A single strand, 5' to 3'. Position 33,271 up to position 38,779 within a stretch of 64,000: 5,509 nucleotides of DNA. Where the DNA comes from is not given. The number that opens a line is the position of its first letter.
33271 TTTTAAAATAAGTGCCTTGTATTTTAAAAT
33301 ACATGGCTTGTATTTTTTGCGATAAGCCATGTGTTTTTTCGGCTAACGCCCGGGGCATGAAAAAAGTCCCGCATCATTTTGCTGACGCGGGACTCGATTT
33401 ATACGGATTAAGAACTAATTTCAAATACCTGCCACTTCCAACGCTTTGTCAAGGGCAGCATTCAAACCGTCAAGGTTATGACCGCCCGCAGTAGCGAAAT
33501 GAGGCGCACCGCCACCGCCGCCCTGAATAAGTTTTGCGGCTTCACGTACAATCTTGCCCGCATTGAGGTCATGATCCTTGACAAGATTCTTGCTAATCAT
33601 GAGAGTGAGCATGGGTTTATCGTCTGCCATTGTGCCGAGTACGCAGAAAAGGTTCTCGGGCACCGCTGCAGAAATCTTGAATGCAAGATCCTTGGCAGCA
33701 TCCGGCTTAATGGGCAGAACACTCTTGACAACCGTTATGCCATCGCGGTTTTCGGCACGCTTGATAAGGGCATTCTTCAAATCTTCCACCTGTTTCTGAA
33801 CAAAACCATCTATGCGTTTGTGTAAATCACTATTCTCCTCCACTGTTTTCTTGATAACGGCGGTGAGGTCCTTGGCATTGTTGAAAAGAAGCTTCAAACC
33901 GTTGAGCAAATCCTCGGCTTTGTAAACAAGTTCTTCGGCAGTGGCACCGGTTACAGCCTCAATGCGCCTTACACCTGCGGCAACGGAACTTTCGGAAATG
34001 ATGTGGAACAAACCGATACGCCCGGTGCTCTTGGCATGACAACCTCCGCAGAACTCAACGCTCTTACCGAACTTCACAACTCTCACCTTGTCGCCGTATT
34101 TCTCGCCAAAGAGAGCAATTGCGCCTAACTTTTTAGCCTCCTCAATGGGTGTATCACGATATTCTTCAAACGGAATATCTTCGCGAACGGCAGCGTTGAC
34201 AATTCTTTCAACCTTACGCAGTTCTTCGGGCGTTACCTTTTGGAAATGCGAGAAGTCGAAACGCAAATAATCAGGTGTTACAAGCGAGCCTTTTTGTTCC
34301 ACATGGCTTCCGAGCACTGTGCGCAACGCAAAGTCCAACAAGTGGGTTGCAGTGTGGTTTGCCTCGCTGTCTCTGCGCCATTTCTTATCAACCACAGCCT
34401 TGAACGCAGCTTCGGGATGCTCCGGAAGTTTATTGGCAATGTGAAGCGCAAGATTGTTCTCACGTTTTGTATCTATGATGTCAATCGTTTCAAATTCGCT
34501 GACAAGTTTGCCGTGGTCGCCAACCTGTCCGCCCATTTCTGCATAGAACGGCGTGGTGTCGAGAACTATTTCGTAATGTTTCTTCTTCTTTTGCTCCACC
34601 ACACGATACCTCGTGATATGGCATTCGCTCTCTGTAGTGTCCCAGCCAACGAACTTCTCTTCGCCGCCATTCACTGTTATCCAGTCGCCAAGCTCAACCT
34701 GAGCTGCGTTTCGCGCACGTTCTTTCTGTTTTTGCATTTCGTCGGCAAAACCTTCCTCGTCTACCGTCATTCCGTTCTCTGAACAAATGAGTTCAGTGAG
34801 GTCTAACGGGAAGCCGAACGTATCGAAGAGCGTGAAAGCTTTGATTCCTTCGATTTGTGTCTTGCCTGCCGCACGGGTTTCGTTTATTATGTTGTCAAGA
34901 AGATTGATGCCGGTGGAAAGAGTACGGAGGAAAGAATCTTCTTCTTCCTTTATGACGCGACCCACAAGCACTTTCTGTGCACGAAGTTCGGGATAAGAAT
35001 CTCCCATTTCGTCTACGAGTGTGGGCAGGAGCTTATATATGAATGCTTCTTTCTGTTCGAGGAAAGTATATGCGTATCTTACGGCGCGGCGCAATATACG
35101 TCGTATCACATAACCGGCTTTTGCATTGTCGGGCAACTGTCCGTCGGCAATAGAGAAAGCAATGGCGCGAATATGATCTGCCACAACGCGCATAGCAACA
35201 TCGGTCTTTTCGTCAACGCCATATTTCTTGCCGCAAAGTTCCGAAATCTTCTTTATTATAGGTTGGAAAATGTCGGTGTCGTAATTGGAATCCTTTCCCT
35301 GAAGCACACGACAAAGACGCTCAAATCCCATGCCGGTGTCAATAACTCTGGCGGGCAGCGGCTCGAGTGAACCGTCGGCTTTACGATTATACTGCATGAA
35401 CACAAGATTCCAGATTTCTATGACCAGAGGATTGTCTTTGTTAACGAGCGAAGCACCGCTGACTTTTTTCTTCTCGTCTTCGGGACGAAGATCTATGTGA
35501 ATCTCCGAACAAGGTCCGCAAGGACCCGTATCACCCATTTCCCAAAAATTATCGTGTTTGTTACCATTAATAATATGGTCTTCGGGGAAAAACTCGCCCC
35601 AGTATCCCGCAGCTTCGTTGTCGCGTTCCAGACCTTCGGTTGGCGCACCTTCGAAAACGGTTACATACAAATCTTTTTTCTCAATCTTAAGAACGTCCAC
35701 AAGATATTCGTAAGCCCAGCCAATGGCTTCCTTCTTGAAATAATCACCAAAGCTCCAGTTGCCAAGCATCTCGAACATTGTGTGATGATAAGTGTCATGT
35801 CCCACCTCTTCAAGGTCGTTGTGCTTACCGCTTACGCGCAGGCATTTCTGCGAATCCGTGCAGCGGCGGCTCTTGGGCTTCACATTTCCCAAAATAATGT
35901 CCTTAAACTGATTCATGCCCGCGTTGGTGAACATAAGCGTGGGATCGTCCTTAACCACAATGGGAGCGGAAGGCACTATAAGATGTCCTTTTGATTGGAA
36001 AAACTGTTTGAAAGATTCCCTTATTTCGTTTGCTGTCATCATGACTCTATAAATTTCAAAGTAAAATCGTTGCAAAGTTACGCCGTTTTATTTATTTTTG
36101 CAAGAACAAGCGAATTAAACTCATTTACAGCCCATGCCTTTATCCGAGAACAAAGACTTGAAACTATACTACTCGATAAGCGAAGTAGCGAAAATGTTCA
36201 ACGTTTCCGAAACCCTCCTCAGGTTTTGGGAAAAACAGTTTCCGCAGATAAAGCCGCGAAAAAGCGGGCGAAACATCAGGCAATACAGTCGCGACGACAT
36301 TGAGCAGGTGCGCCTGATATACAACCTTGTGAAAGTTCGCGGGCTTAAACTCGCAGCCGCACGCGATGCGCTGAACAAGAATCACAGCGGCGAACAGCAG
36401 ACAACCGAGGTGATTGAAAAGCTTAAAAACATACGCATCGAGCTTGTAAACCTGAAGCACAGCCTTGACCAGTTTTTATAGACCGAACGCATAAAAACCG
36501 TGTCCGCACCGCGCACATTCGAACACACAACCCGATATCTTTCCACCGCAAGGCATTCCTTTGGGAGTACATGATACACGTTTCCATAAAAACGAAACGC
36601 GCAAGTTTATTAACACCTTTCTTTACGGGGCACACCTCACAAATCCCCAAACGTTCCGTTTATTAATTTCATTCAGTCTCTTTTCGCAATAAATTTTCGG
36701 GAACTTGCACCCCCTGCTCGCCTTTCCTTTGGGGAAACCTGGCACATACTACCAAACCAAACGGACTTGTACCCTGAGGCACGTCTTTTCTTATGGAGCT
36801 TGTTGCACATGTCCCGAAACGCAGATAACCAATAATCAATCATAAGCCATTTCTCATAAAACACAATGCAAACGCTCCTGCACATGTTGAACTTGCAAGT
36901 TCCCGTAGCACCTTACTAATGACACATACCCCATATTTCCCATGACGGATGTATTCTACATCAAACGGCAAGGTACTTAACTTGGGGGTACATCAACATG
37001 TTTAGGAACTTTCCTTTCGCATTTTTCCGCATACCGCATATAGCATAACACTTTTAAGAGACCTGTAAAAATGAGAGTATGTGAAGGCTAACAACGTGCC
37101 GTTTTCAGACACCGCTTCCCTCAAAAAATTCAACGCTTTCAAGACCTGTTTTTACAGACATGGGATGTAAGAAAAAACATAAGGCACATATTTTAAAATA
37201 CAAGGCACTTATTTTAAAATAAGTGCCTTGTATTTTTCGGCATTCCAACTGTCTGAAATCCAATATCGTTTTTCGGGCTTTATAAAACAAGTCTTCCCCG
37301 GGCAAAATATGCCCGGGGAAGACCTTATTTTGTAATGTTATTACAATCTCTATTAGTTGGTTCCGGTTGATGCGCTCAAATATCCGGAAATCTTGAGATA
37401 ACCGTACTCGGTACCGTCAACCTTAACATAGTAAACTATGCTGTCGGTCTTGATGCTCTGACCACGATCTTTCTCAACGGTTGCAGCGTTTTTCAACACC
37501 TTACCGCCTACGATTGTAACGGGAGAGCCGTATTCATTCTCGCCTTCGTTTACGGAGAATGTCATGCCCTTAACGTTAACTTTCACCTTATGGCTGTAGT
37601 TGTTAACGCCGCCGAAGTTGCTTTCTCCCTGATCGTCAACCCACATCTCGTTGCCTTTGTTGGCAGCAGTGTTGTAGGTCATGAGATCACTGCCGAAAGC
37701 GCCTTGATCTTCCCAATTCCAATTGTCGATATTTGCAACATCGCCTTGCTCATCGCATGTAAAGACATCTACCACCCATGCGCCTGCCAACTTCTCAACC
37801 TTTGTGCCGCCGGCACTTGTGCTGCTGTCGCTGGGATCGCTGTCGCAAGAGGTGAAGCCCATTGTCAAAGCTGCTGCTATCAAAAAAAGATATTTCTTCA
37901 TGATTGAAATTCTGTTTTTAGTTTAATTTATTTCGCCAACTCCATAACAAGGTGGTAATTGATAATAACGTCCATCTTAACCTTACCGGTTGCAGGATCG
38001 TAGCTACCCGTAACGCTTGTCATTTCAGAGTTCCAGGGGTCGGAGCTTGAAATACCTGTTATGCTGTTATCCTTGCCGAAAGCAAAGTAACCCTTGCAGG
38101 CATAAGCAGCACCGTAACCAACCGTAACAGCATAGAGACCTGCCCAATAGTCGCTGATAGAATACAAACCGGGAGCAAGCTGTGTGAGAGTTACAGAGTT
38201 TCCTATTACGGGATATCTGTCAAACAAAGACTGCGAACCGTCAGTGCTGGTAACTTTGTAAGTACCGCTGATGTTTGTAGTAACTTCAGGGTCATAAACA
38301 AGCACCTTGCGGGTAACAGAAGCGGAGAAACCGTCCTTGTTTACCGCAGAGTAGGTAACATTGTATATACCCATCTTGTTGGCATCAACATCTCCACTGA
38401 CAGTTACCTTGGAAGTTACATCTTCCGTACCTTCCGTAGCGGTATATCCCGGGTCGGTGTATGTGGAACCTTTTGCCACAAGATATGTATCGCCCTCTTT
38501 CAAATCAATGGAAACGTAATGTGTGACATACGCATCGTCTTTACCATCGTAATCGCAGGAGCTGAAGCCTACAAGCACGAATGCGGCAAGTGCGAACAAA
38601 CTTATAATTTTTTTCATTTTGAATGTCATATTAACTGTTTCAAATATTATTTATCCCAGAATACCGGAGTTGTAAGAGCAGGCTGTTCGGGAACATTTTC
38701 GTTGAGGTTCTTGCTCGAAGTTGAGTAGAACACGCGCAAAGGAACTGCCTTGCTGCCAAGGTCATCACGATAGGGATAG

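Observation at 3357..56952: Twelve copies of an unnamed composite palindromic intergenic element (MITE/REP/Correia-like), about one per 5 kb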

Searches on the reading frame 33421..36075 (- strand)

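Call 59: search_protein_families(library=pfam, proteins=[window:33421-36075:-], max_evalue=0.00001)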
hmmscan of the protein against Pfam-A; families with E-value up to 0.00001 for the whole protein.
window:33421-36075:- (884 aa): 3 families
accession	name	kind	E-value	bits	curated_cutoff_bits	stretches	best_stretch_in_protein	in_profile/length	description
PF01411.24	tRNA-synt_2c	-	1.4e-192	641.5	30.3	1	17-551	1-535/552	tRNA synthetases class II (A)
PF07973.19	tRNA_SAD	-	4.4e-15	55.8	24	1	664-706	1-44/44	Threonyl and Alanyl tRNA synthetase second additional domain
PF02272.25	DHHA1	-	2.7e-07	31.4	25.9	1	805-880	29-98/102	DHHA1 domain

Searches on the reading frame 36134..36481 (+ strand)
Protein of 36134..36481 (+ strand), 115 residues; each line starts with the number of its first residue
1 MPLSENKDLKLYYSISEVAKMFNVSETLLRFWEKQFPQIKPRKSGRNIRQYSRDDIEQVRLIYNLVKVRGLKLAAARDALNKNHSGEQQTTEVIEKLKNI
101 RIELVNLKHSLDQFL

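Call 59: search_protein_families(library=pfam, proteins=[window:36134-36481:+], max_evalue=0.00001)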
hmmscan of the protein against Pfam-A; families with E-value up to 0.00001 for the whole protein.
window:36134-36481:+ (115 aa): 2 families
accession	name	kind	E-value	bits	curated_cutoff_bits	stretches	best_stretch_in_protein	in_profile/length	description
PF13411.12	MerR_1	-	1.2e-19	70.6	21.6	1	13-81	1-67/69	MerR HTH family regulatory protein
PF00376.29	MerR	-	6.8e-08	32.6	28.2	1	14-51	1-38/38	MerR family regulatory protein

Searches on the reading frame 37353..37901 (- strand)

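Call 59: search_protein_families(library=pfam, proteins=[window:37353-37901:-], max_evalue=0.00001)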
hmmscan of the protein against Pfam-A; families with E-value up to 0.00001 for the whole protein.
window:37353-37901:- (182 aa): 1 family
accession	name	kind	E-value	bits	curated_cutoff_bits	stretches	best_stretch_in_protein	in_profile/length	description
PF12888.12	Lipid_bd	-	1.6e-26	93.2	25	1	29-174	3-135/141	Lipid-binding putative hydrolase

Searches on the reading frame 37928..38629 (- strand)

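Call 59: search_protein_families(library=pfam, proteins=[window:37928-38629:-], max_evalue=0.00001)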
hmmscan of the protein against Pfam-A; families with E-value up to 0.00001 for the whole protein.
window:37928-38629:- (233 aa): 2 families
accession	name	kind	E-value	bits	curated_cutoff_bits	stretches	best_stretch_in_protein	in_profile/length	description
PF16404.10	BT_2262-like_C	-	3.1e-24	85.9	29.6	1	113-223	1-113/125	BT_2262-like, C-terminal domain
PF16403.11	Bact_surface_Ig-like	-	6.3e-22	77.9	27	1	41-111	1-71/71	Bacterial surface protein, Ig-like domain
